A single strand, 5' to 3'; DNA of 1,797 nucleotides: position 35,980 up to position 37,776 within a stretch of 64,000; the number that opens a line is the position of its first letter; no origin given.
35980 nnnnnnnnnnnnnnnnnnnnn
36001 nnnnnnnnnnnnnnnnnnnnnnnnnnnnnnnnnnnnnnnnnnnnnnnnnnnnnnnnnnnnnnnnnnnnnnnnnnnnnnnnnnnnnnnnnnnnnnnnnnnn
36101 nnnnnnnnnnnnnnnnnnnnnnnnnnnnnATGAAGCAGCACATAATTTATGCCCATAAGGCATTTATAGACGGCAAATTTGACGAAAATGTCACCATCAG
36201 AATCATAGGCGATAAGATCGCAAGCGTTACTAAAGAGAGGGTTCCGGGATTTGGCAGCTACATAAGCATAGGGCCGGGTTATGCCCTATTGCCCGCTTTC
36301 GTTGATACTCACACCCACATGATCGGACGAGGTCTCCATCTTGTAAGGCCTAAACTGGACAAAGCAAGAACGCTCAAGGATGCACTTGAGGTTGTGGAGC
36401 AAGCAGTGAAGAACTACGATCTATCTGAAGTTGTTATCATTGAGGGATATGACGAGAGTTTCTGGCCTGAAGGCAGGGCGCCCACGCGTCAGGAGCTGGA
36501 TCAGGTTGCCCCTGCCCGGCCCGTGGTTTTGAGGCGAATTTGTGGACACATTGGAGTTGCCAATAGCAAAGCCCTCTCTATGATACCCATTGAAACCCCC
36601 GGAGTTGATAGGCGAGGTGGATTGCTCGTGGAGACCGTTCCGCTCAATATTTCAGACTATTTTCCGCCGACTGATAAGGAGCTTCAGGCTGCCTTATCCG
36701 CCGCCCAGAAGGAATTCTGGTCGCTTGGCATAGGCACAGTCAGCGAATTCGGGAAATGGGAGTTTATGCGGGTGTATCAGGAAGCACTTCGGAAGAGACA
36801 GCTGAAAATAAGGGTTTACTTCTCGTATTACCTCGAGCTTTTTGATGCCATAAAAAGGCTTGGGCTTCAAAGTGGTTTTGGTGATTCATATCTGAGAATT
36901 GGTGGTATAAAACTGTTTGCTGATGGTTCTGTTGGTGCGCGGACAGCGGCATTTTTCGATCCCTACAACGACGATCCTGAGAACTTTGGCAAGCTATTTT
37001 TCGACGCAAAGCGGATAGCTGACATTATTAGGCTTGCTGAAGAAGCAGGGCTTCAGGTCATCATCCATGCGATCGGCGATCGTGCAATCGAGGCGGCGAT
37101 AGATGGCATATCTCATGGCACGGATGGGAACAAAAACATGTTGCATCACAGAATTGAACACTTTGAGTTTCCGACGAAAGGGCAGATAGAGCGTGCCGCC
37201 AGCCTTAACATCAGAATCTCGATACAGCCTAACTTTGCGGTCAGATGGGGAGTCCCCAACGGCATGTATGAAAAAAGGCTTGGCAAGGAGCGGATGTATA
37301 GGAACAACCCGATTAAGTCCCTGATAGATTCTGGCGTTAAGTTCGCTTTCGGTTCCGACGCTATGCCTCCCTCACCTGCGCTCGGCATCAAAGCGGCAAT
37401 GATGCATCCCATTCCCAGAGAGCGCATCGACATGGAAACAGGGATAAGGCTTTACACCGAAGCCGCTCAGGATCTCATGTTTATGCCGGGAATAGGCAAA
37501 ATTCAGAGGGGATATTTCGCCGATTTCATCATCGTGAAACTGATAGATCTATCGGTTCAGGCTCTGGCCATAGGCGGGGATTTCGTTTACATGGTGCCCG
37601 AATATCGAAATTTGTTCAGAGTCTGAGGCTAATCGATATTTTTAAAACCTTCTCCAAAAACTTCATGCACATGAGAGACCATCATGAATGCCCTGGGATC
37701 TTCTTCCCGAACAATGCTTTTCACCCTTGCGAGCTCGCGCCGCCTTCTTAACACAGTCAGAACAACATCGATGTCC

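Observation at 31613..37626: Giant TPR / degenerate-GGDEF / P-loop NTPase / TPR protein translationally coupled to an amidohydrolase: a candidate two-gene sensing or defence-like module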

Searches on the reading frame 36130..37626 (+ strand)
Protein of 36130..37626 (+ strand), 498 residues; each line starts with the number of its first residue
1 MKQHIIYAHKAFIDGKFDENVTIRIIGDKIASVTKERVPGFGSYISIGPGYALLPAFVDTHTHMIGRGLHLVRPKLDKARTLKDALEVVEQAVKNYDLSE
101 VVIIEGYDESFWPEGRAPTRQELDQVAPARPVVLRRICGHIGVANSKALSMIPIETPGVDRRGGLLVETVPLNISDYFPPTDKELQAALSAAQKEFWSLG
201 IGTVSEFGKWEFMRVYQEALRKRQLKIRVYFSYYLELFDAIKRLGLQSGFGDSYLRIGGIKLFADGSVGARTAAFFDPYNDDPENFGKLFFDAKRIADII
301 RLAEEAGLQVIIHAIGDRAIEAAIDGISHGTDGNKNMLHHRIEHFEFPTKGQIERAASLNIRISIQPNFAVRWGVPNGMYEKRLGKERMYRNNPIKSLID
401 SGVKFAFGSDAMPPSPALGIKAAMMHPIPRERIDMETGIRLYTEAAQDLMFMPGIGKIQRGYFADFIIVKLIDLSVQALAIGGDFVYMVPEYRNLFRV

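Call 7: search_protein_families(library=pfam, proteins=[window:36130-37626:+], max_evalue=0.01)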
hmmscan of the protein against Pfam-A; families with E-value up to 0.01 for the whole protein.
window:36130-37626:+ (498 aa): 2 families
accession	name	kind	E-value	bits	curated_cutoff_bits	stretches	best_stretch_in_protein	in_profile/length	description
PF07969.17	Amidohydro_3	-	2.4e-75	255.3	29.7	1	50-470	7-445/472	Amidohydrolase family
PF01979.26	Amidohydro_1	-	4.9e-15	56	25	1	183-474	32-322/345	Amidohydrolase family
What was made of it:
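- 36130..37626 (+): YtcJ-like Amidohydro_3 metal-dependent hydrolase (498 aa). Its start overlaps the STAND stop (ATGA). PF07969 E 2.4e-75 (call 7).
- On Amidohydro_3 / YtcJ-like metal-dependent hydrolase: PF07969 at 255 bits vs 29.7 (call 7).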

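Call 8: search_protein_families(library=padloc, proteins=[window:36130-37626:+], max_evalue=0.01)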
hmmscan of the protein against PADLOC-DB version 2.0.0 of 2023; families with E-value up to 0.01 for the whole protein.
window:36130-37626:+ (498 aa): 0 families

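Call 9: search_protein_families(library=ncbifam, proteins=[window:36130-37626:+], max_evalue=0.01)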
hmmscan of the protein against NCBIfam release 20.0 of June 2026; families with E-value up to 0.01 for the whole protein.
window:36130-37626:+ (498 aa): 6 families
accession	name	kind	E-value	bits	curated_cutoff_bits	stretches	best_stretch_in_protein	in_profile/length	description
NF051886.1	XaaProDiPepCaul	equivalog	2.7e-09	36.5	500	1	293-470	203-374/398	Xaa-Pro dipeptidase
TIGR01224.1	hutI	equivalog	7.9e-08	31.5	298.15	1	393-488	273-370/377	imidazolonepropionase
TIGR02318.1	phosphono_phnM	equivalog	4.1e-05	22.7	390.55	0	406-478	296-367/376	phosphonate metabolism protein PhnM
NF006681.0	PRK09229.1-2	equivalog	0.00064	18.6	362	0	7-69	8-67/451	formimidoylglutamate deiminase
NF009060.0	PRK12394.1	equivalog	0.0011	17.9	442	0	3-68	3-69/381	metallo-dependent hydrolase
NF011990.0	PRK15446.2-6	subfamily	0.0014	17.4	233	0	398-488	295-384/390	alpha-D-ribose 1-methylphosphonate 5-triphosphate diphosphatase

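Call 19: find_homologous_proteins(query=window:36130-37626:+)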
Query window:36130-37626:+ (498 aa): 2747 proteins with E <= 0.001 among 8000 candidates; the best 120 are listed.
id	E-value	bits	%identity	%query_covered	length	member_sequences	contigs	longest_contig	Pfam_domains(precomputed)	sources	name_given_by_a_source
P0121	0.0e+0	1108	97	100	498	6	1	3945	PF07969.18,PF01979.27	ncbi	-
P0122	2.7e-286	968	82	100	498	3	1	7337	PF07969.18,PF01979.27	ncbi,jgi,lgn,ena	-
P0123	2.2e-272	922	78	100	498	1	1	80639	PF07969.18,PF01979.27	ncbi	-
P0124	4.2e-195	668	62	97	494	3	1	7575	PF07969.18,PF01979.27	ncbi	-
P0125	7.0e-134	466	46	97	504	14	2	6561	PF07969.18,PF01979.27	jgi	-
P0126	4.3e-130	453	46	97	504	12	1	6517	PF07969.18,PF01979.27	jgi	-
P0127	8.4e-128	446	49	88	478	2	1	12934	PF07969.18,PF01979.27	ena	-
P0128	8.0e-127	442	44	97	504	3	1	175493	PF07969.18,PF01979.27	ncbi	-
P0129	6.4e-123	430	45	93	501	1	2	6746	PF07969.18,PF01979.27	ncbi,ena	-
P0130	6.6e-121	423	48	87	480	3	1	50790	PF07969.18,PF01979.27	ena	-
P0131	1.4e-120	422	44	96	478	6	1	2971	PF07969.18,PF01979.27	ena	-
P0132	3.0e-120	421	44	96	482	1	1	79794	PF07969.18,PF01979.27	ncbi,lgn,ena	-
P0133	5.3e-120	420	46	96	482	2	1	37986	PF07969.18,PF01979.27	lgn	-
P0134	1.0e-119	419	44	97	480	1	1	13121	PF07969.18,PF01979.27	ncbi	-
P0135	1.3e-118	415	44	96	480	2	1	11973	PF07969.18,PF01979.27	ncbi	-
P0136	3.0e-118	414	44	93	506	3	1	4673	PF07969.18,PF01979.27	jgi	-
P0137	5.0e-117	410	45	89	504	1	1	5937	PF07969.18,PF01979.27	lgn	-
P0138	1.4e-116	409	45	93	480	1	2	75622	PF07969.18,PF01979.27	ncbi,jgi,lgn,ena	-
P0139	6.4e-115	403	43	96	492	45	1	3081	PF07969.18,PF01979.27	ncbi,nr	ncbi:MAG: amidohydrolase [Candidatus Hydrothermae bacterium]|nr:amidohydrolase [Candidatus Hydrother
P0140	9.7e-114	399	43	98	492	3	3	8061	PF07969.18,PF01979.27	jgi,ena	-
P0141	9.6e-112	393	43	88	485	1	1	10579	PF07969.18,PF01979.27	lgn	-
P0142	1.0e-109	386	41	98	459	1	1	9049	PF07969.18,PF01979.27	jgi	-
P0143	4.8e-109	384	43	87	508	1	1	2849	PF07969.18,PF01979.27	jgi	-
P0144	4.9e-107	377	43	88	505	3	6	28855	PF07969.18,PF01979.27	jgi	jgi:predicted amidohydrolase YtcJ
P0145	4.9e-106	374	42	96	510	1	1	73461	PF07969.18,PF01979.27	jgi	jgi:hypothetical protein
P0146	3.9e-105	371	41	92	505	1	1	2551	PF07969.18,PF01979.27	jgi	jgi:hypothetical protein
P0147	2.2e-104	368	41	90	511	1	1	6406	PF07969.18,PF01979.27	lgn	-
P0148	5.8e-103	364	40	96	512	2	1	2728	PF07969.18,PF01979.27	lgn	-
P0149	8.9e-103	363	42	85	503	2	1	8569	PF07969.18,PF01979.27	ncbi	-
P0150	2.8e-102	361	40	96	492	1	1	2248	PF07969.18,PF01979.27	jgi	-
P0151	8.7e-100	353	40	97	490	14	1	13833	PF07969.18,PF01979.27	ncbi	ncbi:MAG: amidohydrolase family protein [candidate division WOR-3 bacterium]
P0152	4.1e-97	344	40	91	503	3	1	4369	PF07969.18,PF01979.27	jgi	-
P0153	1.2e-96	343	39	93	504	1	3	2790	PF07969.18,PF01979.27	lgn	-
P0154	1.4e-96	343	40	87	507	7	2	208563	PF07969.18,PF01979.27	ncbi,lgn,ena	-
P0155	5.7e-96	341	41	84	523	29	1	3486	PF07969.18,PF01979.27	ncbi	ncbi:MAG: amidohydrolase [Candidatus Baldrarchaeia archaeon]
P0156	1.8e-95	339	38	97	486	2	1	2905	PF07969.18,PF01979.27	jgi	-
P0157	2.4e-94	335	38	97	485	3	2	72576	PF07969.18,PF01979.27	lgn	-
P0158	1.2e-93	333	40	96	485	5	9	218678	PF07969.18,PF01979.27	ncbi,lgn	-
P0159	4.3e-93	331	38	91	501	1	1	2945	PF07969.18,PF01979.27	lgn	-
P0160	5.7e-93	331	39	88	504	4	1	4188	PF07969.18,PF01979.27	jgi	jgi:predicted amidohydrolase YtcJ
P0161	2.0e-92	329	40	84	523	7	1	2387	PF07969.18,PF01979.27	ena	-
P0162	3.8e-92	328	39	96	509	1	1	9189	PF07969.18,PF01979.27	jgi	-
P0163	2.2e-91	326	39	85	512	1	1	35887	PF07969.18,PF01979.27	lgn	-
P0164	1.0e-90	323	41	84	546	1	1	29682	PF07969.18,PF01979.27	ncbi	-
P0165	1.0e-90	323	38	87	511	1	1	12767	PF07969.18,PF01979.27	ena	-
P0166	1.4e-90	323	39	96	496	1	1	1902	PF07969.18,PF01979.27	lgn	-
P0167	2.0e-90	322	38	96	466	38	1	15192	PF07969.18,PF01979.27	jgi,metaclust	metaclust:\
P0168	6.6e-90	321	38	92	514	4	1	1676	PF07969.18,PF01979.27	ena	-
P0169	1.4e-89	320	41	84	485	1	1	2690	PF07969.18,PF01979.27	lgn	-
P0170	1.5e-89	320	40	88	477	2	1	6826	PF07969.18,PF01979.27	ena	-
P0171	1.7e-89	319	38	89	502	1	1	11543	PF07969.18,PF01979.27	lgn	-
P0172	1.8e-89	319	38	88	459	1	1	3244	PF07969.18,PF01979.27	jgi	jgi:predicted amidohydrolase YtcJ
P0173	1.8e-89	319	42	85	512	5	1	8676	PF07969.18,PF01979.27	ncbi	-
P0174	2.7e-89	319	40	84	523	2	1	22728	PF07969.18,PF01979.27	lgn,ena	-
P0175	4.3e-89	318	39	94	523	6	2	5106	PF07969.18,PF01979.27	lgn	-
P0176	9.5e-89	317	39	95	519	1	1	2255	PF07969.18,PF01979.27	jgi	-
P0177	1.2e-88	316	41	85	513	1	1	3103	PF07969.18,PF01979.27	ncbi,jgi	-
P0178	1.3e-88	316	42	84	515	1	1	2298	PF07969.18,PF01979.27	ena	-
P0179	1.8e-88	316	40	88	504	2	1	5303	PF07969.18,PF01979.27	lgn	-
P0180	9.0e-88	314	38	94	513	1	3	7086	PF07969.18,PF01979.27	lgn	-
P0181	2.8e-87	312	41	84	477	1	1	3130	PF07969.18,PF01979.27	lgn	-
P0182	3.4e-87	312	39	88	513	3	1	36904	PF07969.18,PF22039.2,PF01979.27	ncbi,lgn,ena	-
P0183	4.0e-87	311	39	84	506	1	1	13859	PF07969.18,PF01979.27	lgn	-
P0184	4.2e-87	311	41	85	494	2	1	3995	PF07969.18,PF01979.27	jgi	jgi:predicted amidohydrolase YtcJ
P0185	4.3e-87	311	39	88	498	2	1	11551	PF07969.18,PF01979.27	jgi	-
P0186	5.7e-87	311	38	84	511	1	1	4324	PF07969.18,PF01979.27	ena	-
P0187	5.9e-87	311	38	94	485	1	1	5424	PF07969.18,PF01979.27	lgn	-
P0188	5.9e-87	311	41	84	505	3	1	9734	PF07969.18,PF01979.27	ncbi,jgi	-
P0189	7.2e-87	311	39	84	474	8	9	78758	PF07969.18,PF01979.27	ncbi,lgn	ncbi:MAG: amidohydrolase [candidate division WOR-3 bacterium]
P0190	7.6e-87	311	38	84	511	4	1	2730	PF07969.18,PF01979.27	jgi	-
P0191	9.4e-87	310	38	94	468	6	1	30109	PF07969.18,PF01979.27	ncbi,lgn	ncbi:MAG: amidohydrolase [candidate division WOR-3 bacterium]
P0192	9.5e-87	310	39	88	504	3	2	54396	PF07969.18,PF01979.27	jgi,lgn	jgi:hypothetical protein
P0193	1.0e-86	310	38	98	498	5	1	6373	PF07969.18,PF01979.27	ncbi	-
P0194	1.2e-86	310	40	85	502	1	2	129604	PF07969.18,PF01979.27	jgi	-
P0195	1.4e-86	310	39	97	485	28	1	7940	PF07969.18,PF01979.27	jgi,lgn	jgi:predicted amidohydrolase YtcJ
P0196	1.6e-86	309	39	91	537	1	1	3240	PF07969.18,PF01979.27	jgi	jgi:predicted amidohydrolase YtcJ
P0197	2.0e-86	309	36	92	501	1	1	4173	PF07969.18,PF01979.27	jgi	jgi:predicted amidohydrolase YtcJ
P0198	2.3e-86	309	40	84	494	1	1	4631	PF07969.18,PF01979.27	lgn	-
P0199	2.5e-86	309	39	84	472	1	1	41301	PF07969.18,PF01979.27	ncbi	-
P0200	3.9e-86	308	38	86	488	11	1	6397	PF07969.18,PF01979.27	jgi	-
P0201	4.5e-86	308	39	88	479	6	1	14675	PF07969.18,PF01979.27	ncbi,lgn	-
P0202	4.6e-86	308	35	94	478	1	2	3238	PF07969.18,PF01979.27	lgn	-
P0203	7.4e-86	307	39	87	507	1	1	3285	PF07969.18,PF01979.27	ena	-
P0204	1.1e-85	307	41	88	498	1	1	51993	PF07969.18,PF01979.27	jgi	-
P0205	2.1e-85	306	39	88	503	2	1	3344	PF07969.18,PF01979.27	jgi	jgi:predicted amidohydrolase YtcJ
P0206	3.5e-85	305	38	84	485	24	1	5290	PF07969.18,PF01979.27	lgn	-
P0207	7.7e-85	304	38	84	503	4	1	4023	PF07969.18,PF01979.27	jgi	jgi:predicted amidohydrolase YtcJ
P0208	1.3e-84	303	39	88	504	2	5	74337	PF07969.18,PF01979.27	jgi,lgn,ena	jgi:hypothetical protein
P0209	1.6e-84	303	37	96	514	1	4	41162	PF07969.18,PF01979.27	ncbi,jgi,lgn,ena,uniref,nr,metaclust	ncbi:hypothetical protein AMJ40_00960 [candidate division TA06 bacterium DG_26]|uniref:Amidohydrolas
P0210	1.8e-84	303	40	88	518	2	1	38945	PF07969.18,PF01979.27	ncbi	ncbi:MAG: amidohydrolase [Candidatus Bipolaricaulia bacterium]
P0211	2.6e-84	302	38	95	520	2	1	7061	PF07969.18,PF01979.27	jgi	jgi:predicted amidohydrolase YtcJ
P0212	4.5e-84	301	37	89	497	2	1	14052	PF07969.18,PF01979.27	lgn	-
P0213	5.8e-84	301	39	84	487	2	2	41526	PF07969.18,PF01979.27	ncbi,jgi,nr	ncbi:MAG: hypothetical protein E3J87_09260 [Candidatus Cloacimonadota bacterium]|nr:MAG: hypothetica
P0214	6.0e-84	301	38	89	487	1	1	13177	PF07969.18,PF01979.27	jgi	jgi:predicted amidohydrolase YtcJ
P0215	7.0e-84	301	38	88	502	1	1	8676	PF07969.18,PF01979.27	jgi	jgi:predicted amidohydrolase YtcJ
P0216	7.0e-84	301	38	87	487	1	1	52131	PF07969.18,PF01979.27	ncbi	-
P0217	7.6e-84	301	37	93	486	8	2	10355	PF07969.18,PF01979.27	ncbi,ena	-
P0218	8.3e-84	301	38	88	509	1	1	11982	PF07969.18,PF01979.27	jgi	jgi:predicted amidohydrolase YtcJ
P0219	9.0e-84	300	38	88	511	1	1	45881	PF07969.18,PF01979.27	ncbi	-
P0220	1.1e-83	300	39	88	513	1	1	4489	PF07969.18,PF22039.2,PF01979.27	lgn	-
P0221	1.5e-83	300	38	85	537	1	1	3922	PF07969.18,PF01979.27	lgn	-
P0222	2.0e-83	299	38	84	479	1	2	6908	PF07969.18,PF01979.27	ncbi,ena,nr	ncbi:amidohydrolase family protein [Candidatus Dependentiae bacterium]|nr:amidohydrolase family prot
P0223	2.6e-83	299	40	84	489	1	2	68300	PF07969.18,PF01979.27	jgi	jgi:predicted amidohydrolase YtcJ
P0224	3.0e-83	299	37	97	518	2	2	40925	PF07969.18,PF01979.27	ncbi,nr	ncbi:MAG: amidohydrolase [Candidatus Acetothermia bacterium]|nr:amidohydrolase [Candidatus Acetother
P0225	3.9e-83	298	36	94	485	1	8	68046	PF07969.18,PF01979.27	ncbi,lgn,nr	ncbi:MAG: amidohydrolase family protein [bacterium]|nr:amidohydrolase family protein [bacterium]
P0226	6.0e-83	298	38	84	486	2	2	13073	PF07969.18,PF01979.27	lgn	-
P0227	8.9e-83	297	39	85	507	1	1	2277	PF07969.18,PF01979.27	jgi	jgi:predicted amidohydrolase YtcJ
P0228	8.9e-83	297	37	96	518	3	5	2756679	PF07969.18,PF01979.27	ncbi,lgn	ncbi:MAG: amidohydrolase [Candidatus Atabeyarchaeum deiterrae]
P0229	9.1e-83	297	37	91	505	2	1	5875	PF07969.18,PF01979.27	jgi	-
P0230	9.8e-83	297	38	88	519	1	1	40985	PF07969.18,PF01979.27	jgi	jgi:predicted amidohydrolase YtcJ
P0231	9.9e-83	297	40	90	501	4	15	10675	PF07969.18,PF01979.27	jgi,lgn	jgi:predicted amidohydrolase YtcJ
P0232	1.2e-82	297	36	97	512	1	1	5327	PF07969.18,PF22039.2,PF01979.27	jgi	-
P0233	1.2e-82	297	39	87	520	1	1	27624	PF07969.18,PF01979.27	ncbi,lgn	-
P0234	1.4e-82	297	37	91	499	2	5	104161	PF22643.3,PF07969.18,PF01979.27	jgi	-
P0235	1.5e-82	296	39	84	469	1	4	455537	PF07969.18,PF01979.27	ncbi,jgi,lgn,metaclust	metaclust:\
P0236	1.7e-82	296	38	88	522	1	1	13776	PF07969.18,PF01979.27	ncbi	-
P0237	2.0e-82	296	37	93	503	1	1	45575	PF07969.18,PF01979.27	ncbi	-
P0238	4.0e-82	295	37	94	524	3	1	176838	PF07969.18,PF01979.27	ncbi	ncbi:MAG: amidohydrolase [Candidatus Bathyarchaeia archaeon]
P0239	4.1e-82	295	39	88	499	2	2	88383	PF07969.18,PF01979.27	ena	-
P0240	6.9e-82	294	39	88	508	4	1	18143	PF07969.18,PF01979.27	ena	-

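Call 20: find_encoding_contigs(protein=P0128, flank=8000, max_places=2)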
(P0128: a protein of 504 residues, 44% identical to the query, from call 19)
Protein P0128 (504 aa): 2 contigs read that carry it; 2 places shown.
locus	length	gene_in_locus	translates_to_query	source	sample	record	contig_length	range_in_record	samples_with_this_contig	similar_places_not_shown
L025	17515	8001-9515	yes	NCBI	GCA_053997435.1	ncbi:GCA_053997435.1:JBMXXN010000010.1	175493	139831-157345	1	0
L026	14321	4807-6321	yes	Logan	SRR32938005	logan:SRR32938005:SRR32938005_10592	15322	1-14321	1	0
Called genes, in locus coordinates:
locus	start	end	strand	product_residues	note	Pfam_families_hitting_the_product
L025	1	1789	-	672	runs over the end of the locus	PF22745:Nlig-Ia, PF01653:DNA_ligase_aden, PF03120:OB_DNA_ligase, PF14520:HHH_5 (weak), PF12826:HHH_2, PF14520:HHH_5, PF00533:BRCT, PF12738:PTCB-BRCT, +1 more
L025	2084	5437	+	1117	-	PF01839:FG-GAP (faint), PF13517:FG-GAP_3 (weak), PF13860:FlgD_ig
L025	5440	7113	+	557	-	PF13715:CarbopepD_reg_2 (faint), PF13620:CarboxypepD_reg (weak)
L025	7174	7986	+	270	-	PF01551:Peptidase_M23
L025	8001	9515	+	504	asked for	PF07969:Amidohydro_3, PF01979:Amidohydro_1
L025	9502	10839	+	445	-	PF01554:MatE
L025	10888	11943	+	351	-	PF02163:Peptidase_M50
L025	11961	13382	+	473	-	PF03349:Toluene_X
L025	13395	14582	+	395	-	PF00756:Esterase, PF00326:Peptidase_S9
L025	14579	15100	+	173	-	PF00857:Isochorismatase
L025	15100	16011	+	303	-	PF03576:Peptidase_S58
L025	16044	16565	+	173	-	PF02441:Flavoprotein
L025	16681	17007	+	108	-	PF02033:RBFA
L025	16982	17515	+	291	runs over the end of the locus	PF01509:TruB_N, PF16198:TruB_C_2, PF09157:TruB-C_2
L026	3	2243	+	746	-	?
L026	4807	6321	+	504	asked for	PF07969:Amidohydro_3, PF01979:Amidohydro_1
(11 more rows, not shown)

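Call 21: find_encoding_contigs(protein=P0132, flank=8000, max_places=2)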
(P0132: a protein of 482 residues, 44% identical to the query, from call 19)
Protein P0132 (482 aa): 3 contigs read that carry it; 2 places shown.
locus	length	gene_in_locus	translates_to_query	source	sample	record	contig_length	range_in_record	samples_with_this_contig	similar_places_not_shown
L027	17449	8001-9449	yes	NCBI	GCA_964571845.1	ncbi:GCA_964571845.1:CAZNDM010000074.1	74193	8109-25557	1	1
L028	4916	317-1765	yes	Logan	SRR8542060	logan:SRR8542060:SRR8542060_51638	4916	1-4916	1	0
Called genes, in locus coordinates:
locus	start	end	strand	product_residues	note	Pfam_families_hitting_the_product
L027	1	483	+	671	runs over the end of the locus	PF07719:TPR_2 (faint), PF01464:SLT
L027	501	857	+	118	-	PF00376:MerR, PF13411:MerR_1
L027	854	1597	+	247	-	PF02673:BacA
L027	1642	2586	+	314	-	PF01551:Peptidase_M23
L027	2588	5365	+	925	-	PF07676:PD40 (faint), PF26550:Tricorn_2nd, PF26549:Tricorn_N, PF01103:Omp85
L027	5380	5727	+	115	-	PF02699:YajC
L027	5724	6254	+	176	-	PF01327:Pep_deformylase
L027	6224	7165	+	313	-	PF00551:Formyl_trans_N, PF02911:Formyl_trans_C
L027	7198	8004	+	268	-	PF01551:Peptidase_M23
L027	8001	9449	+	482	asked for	PF07969:Amidohydro_3, PF01979:Amidohydro_1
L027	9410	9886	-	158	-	PF00293:NUDIX, PF14815:NUDIX_4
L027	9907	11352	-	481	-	PF03807:F420_oxidored (faint), PF14691:Fer4_20, PF00070:Pyr_redox (weak), PF03486:HI0933_like (weak), PF07992:Pyr_redox_2, PF13450:NAD_binding_8, PF13738:Pyr_redox_3 (weak), PF00070:Pyr_redox (weak), +8 more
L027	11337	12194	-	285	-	PF10418:DHODB_Fe-S_bind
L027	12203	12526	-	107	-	PF01022:HTH_5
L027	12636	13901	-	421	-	PF02310:B12-binding (faint), PF04055:Radical_SAM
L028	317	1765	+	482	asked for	PF07969:Amidohydro_3, PF01979:Amidohydro_1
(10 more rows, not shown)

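Call 22: find_encoding_contigs(protein=P0130, flank=8000, max_places=2)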
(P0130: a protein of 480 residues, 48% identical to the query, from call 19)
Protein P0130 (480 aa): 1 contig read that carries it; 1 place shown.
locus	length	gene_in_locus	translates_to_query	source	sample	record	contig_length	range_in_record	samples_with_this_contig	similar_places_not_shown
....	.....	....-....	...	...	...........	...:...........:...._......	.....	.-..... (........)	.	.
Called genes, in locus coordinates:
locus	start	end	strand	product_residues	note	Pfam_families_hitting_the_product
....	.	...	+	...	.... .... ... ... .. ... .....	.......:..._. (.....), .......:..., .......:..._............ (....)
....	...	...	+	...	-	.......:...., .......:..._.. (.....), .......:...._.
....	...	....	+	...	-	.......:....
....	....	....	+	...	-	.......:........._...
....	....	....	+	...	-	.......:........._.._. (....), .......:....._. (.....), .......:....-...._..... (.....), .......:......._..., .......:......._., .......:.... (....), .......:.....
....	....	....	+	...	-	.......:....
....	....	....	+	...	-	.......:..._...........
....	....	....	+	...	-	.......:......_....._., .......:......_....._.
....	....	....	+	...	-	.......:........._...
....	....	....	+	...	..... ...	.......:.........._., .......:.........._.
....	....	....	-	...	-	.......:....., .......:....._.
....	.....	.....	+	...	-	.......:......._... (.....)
